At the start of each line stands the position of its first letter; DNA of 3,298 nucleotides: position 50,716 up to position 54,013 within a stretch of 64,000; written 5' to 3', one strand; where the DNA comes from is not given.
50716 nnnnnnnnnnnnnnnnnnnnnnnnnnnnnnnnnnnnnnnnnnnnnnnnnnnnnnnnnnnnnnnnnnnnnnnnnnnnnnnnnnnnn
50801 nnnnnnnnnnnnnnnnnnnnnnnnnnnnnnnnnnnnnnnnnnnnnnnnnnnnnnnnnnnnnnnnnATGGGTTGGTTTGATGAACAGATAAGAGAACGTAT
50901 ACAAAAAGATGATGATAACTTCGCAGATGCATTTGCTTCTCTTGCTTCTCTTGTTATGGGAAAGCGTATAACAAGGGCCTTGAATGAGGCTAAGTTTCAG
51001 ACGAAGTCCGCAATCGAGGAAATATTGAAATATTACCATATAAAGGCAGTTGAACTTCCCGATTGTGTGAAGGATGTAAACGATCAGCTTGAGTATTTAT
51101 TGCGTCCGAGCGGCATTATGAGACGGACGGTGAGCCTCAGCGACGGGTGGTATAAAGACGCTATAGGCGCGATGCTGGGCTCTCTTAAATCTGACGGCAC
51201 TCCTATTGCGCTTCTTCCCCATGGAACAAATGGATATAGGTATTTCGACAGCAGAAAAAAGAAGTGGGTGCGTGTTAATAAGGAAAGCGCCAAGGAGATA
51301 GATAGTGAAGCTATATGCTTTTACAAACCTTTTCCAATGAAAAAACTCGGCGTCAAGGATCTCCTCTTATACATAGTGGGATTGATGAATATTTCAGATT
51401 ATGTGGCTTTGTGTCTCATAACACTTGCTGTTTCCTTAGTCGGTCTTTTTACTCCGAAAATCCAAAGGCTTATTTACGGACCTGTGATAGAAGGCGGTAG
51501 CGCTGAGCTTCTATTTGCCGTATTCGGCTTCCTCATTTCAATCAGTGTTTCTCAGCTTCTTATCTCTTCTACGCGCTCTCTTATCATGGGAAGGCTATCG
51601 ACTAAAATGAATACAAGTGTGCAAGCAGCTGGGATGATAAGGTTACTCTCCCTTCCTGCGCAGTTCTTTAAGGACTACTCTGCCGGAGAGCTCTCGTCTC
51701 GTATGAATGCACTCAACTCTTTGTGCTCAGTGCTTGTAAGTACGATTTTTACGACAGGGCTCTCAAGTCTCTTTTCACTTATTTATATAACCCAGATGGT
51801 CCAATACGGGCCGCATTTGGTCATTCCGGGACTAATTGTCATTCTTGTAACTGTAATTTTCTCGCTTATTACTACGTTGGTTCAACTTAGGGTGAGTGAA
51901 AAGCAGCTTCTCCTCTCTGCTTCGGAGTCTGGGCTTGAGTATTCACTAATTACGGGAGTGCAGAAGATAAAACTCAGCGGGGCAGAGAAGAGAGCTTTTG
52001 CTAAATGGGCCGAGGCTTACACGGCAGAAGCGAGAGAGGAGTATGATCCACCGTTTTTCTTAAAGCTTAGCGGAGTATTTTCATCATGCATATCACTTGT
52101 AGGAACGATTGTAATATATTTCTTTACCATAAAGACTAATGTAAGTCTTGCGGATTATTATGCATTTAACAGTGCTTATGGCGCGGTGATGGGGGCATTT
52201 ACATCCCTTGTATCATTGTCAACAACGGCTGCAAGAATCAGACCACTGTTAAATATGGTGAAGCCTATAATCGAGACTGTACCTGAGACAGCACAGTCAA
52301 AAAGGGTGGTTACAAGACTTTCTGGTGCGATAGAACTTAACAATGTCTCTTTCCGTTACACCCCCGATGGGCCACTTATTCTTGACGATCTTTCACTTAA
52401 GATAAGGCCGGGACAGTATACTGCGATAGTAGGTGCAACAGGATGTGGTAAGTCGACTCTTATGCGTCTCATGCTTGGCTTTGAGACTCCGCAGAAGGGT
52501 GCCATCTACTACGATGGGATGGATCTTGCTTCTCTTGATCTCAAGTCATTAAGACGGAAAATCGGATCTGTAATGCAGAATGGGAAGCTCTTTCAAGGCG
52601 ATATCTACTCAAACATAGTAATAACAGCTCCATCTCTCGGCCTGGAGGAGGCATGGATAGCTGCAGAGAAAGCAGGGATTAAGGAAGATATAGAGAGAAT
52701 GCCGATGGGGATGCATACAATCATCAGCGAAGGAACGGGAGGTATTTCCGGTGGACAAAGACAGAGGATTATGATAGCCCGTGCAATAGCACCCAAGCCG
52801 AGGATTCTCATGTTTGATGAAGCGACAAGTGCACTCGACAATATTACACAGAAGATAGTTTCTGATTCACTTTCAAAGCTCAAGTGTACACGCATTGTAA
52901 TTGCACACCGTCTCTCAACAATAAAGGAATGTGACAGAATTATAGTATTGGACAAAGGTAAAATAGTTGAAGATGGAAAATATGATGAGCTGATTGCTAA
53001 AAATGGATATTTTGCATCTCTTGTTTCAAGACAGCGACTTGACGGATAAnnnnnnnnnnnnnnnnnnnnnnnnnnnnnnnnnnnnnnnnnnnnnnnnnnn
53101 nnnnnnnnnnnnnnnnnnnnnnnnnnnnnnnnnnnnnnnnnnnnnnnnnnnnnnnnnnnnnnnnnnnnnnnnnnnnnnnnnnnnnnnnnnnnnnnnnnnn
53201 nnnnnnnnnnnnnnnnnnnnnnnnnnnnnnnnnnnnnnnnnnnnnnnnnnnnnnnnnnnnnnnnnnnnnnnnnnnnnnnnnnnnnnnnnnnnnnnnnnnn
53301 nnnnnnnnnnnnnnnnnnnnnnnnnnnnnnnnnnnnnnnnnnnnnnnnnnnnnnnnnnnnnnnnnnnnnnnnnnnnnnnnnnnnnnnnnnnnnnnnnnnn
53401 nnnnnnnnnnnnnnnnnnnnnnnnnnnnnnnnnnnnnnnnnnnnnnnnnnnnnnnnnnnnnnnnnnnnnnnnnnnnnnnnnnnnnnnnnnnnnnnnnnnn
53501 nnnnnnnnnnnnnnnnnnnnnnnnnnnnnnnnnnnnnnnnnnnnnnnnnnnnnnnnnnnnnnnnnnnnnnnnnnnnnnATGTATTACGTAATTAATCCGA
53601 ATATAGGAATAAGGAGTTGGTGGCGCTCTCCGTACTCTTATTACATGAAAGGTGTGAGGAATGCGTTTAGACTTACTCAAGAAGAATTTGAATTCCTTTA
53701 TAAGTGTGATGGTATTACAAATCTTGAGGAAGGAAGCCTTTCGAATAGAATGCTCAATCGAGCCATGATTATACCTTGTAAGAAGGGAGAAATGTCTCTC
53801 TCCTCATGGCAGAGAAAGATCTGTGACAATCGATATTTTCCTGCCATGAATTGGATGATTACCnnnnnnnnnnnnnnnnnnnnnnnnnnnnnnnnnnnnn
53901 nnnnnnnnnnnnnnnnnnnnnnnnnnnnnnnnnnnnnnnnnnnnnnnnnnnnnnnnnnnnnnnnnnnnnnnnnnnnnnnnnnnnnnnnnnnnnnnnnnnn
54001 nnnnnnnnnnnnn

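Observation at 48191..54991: Nif11-leader precursor + RRE-rSAM/SPASM maturase + NHLM-type two-ABC export set: candidate uncharacterised RiPP / modified small-protein locus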

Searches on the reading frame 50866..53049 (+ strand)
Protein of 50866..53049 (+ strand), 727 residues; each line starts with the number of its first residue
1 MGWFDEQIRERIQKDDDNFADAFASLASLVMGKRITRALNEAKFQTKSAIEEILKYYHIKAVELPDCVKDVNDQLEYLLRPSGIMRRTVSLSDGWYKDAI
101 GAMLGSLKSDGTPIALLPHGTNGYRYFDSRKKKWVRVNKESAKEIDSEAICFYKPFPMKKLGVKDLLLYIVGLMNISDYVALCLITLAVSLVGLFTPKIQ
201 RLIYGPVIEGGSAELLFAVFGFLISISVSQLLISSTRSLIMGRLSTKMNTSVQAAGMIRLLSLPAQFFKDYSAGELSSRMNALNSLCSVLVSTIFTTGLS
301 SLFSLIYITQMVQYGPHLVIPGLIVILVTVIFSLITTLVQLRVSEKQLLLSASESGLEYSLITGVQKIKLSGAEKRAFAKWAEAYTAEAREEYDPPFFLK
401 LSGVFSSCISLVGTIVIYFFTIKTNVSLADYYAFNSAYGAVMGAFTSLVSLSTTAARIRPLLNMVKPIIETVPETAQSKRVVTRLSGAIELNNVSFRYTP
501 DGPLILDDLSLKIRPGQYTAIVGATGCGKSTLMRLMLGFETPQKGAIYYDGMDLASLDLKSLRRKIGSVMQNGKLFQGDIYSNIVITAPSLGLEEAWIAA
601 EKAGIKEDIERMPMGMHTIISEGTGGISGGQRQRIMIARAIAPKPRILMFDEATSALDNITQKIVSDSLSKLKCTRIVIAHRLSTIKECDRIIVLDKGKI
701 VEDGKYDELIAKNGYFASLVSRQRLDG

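Call 3: search_protein_families(library=ncbifam, proteins=[window:50866-53049:+], max_evalue=0.01)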
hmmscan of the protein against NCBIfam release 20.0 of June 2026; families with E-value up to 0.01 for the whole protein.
window:50866-53049:+ (727 aa): 187 families (the best 25 are shown)
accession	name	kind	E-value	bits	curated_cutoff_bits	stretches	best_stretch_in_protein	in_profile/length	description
TIGR03797.1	NHLM_micro_ABC2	equivalog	2e-224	747.1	709.4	1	67-723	27-685/686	NHLP bacteriocin export ABC transporter permease/ATPase subunit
TIGR01846.1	type_I_sec_HlyB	subfamily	7.3e-108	361.7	725.55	1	160-723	121-692/694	type I secretion system permease/ATPase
TIGR03796.1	NHLM_micro_ABC1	equivalog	6e-104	348.7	853.3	1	180-720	157-709/710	NHLP family bacteriocin export ABC transporter peptidase/permease/ATPase subunit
TIGR03375.1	type_I_sec_LssB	subfamily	6.4e-90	302.4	693.1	1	178-712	150-691/696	type I secretion system permease/ATPase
TIGR02203.1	MsbA_lipidA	equivalog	8.1e-86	288.7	602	1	180-721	18-567/572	lipid A export permease/ATP-binding protein MsbA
TIGR02204.1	MsbA_rel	hypoth_equivalog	3.3e-79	267.1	780.4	1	190-723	31-575/576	ABC transporter, permease/ATP-binding protein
TIGR01193.1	bacteriocin_ABC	subfamily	2.4e-76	257.8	523.85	1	219-720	199-706/708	peptide cleavage/export ABC transporter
NF045513.1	HepA_fam_ABC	equivalog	3.4e-76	257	725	1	214-716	92-602/610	heterocyst formation ABC transporter subunit HepA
NF010178.0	PRK13657.1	equivalog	8.9e-76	255.6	733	1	185-724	27-571/588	glucan ABC transporter ATP-binding protein/ permease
NF052233.1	CphA_assoc_ABC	equivalog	1.2e-68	232.2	880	1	217-723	230-743/766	cyanophycin metabolism-associated ABC transporter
TIGR00958.1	3a01208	subfamily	1.1e-64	219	874.6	1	481-720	471-711/711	antigen peptide transporter 2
NF008381.0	PRK11176.1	equivalog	1.4e-59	202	867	1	216-721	68-577/582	lipid A ABC transporter ATP-binding protein/permease MsbA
TIGR01192.1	chvA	subfamily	4.3e-56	190.7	585.4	1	215-723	58-570/585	glucan export ABC transporter ATP-binding protein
NF008379.0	PRK11174.1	equivalog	5.9e-54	183.7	684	1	476-723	337-584/588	heme ABC transporter permease/ATP-binding protein CydD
NF008056.1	PRK10790.1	equivalog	8.8e-53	179.7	746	1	404-720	258-572/584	SmdB family multidrug efflux ABC transporter permease/ATP-binding protein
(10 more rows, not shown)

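Call 4: search_protein_families(library=pfam, proteins=[window:50866-53049:+], max_evalue=0.01)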
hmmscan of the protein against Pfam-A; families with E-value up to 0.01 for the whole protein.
window:50866-53049:+ (727 aa): 4 families
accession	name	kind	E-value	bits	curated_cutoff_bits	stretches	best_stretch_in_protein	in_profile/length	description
PF00005.33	ABC_tran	-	5e-32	111.8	25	1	506-655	1-137/137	ABC transporter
PF00664.28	ABC_membrane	-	8.1e-15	55.7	28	1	182-443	4-272/274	ABC transporter transmembrane region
PF02463.25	SMC_N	-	8.3e-07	29.1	40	1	518-695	26-211/220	RecF/RecN/SMC N terminal domain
PF09818.15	ABC_ATPase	-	0.0031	17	23.2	0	599-667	131-203/283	P-loop domain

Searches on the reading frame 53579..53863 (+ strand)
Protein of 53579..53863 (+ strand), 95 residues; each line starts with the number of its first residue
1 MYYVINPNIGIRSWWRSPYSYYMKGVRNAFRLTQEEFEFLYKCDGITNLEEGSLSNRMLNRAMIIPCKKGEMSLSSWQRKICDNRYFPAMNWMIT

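Call 60: search_protein_families(library=pfam, proteins=[window:53579-53863:+], max_evalue=10)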
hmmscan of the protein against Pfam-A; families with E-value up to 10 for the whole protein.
window:53579-53863:+ (95 aa): 0 families

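Call 62: search_solved_structures(query=A4, max_evalue=10, show_alignments=3)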
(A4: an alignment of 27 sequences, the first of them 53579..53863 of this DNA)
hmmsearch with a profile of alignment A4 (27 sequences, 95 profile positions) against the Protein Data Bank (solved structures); distinct sequences matched with E-value up to 10: 9.
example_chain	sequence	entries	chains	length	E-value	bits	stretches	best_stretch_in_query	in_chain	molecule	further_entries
6ihl_A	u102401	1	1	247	0.16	15.2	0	34-82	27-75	Phosphorylated protein phosphatase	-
6ihs_A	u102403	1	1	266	0.2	14.9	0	34-82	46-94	Phosphorylated protein phosphatase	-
6ihw_A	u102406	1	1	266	0.2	14.9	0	34-82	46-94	Phosphorylated protein phosphatase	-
6ihr_A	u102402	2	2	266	0.2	14.9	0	34-82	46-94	Phosphorylated protein phosphatase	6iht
6ihu_A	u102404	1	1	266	0.2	14.9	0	34-82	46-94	Phosphorylated protein phosphatase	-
6ihv_A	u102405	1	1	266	0.2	14.9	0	34-82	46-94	Phosphorylated protein phosphatase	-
5f1m_A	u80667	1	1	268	0.21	14.9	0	34-82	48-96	Phosphorylated protein phosphatase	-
2d1v_A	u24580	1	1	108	0.49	13.7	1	7-43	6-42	Transcriptional regulatory protein yycF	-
2zxj_A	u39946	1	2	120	1.5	12.2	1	6-41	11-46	Transcriptional regulatory protein walR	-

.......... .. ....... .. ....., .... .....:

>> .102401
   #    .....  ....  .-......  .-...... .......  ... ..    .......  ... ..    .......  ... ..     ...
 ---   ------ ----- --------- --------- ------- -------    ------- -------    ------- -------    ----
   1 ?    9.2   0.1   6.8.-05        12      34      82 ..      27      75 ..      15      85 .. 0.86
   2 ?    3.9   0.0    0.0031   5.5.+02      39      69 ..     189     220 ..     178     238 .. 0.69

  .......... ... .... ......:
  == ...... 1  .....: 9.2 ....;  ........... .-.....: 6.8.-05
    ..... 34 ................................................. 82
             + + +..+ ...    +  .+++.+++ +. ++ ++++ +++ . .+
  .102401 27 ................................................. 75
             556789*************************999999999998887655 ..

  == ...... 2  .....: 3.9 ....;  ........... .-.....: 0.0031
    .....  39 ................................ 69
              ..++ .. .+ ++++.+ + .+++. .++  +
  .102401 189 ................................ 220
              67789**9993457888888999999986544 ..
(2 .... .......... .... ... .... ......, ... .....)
